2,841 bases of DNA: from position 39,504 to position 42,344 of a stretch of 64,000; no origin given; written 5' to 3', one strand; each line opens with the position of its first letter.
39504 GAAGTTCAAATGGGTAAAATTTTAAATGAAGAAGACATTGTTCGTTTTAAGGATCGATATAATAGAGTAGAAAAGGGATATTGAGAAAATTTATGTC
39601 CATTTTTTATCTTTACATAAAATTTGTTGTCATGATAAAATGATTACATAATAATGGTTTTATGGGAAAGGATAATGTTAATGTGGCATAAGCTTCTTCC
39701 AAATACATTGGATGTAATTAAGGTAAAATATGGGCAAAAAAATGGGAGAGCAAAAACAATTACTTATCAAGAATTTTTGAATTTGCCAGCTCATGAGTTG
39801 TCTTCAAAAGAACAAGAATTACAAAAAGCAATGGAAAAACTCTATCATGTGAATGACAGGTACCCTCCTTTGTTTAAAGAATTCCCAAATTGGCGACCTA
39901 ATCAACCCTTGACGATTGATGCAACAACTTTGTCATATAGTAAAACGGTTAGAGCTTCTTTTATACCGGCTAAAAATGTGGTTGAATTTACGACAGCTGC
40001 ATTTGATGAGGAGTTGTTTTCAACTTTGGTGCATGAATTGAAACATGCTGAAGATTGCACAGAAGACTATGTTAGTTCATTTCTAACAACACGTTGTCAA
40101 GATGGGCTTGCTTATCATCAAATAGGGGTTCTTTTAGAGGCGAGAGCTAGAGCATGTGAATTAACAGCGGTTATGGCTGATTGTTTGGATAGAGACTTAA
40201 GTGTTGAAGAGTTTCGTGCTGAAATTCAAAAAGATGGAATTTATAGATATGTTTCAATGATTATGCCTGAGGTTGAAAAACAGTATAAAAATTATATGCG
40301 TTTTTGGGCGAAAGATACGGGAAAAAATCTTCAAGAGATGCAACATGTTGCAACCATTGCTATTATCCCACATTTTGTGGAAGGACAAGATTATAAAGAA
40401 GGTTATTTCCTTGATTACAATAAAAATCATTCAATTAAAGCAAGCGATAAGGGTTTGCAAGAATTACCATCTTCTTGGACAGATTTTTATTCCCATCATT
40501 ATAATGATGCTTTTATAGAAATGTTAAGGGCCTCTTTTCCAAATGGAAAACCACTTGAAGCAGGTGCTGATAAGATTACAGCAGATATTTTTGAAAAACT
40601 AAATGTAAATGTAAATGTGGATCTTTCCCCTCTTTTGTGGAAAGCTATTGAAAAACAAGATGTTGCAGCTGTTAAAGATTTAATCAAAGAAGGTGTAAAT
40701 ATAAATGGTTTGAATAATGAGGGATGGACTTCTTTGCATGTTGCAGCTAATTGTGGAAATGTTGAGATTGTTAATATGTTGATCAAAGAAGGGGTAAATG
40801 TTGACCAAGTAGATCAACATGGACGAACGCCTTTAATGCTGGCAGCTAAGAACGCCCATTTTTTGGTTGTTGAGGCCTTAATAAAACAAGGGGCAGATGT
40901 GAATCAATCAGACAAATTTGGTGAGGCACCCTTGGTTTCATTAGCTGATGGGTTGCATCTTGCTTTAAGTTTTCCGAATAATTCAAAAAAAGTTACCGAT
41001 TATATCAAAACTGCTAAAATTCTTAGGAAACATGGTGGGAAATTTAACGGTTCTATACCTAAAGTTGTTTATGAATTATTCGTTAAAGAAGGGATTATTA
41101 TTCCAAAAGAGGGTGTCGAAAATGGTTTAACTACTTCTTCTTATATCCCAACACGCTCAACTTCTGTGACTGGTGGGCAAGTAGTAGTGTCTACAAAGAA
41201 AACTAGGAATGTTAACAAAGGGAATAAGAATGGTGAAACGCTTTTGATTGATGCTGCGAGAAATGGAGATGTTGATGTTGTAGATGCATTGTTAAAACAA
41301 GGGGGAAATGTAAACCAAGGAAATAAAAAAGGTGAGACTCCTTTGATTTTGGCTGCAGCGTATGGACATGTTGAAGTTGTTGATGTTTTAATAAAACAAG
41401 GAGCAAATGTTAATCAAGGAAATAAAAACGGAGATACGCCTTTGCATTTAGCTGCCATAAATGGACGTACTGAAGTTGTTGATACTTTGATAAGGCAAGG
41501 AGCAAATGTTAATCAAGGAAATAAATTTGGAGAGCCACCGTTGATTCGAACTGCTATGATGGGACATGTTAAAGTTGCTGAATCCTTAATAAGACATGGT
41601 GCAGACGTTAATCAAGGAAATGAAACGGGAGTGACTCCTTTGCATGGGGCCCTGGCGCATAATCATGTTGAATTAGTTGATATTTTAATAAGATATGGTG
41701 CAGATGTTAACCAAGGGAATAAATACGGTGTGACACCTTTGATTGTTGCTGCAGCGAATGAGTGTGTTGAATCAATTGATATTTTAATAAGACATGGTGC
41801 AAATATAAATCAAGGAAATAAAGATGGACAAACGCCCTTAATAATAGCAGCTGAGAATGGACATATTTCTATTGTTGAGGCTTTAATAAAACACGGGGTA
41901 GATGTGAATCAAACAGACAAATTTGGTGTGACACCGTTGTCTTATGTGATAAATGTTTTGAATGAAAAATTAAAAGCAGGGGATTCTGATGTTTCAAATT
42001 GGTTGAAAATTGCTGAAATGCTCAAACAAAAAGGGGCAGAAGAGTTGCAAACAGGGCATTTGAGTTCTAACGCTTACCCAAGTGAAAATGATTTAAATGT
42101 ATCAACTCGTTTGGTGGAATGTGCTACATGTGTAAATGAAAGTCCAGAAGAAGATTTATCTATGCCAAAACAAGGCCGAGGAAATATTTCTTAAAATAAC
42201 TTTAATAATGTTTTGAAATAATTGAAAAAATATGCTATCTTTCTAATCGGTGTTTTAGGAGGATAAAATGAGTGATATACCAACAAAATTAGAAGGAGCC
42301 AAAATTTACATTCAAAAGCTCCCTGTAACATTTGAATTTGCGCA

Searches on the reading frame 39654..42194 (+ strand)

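Call 47: search_protein_families(library=pfam, proteins=[window:39654-42194:+], max_evalue=0.00001)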
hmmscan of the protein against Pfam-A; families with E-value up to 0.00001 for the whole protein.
window:39654-42194:+ (846 aa): 7 families
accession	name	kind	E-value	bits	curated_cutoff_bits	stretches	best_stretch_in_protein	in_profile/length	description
PF12796.13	Ank_2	-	3.8e-114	374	27.3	7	531-621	1-88/90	Ankyrin repeats (3 copies)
PF00023.36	Ank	-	4.8e-81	262.4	21.1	6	592-624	1-33/33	Ankyrin repeat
PF13606.12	Ank_3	-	4.3e-62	198.2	22.3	3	724-752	1-29/30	Ankyrin repeat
PF13857.12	Ank_5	-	5.4e-59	196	27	5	711-764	1-55/56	Ankyrin repeats (many copies)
PF13637.12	Ank_4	-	4.7e-52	173.3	22.7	5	566-613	3-50/50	Ankyrin repeats (many copies)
PF23745.1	ANK_LRRK2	-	1.3e-17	64.3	27.5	0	528-585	32-89/130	LRRK2 ANK repeat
PF24521.3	Ank_KRIT1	-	4e-15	56.3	80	1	513-616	4-108/149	KRIT1 ankyrin-repeats domain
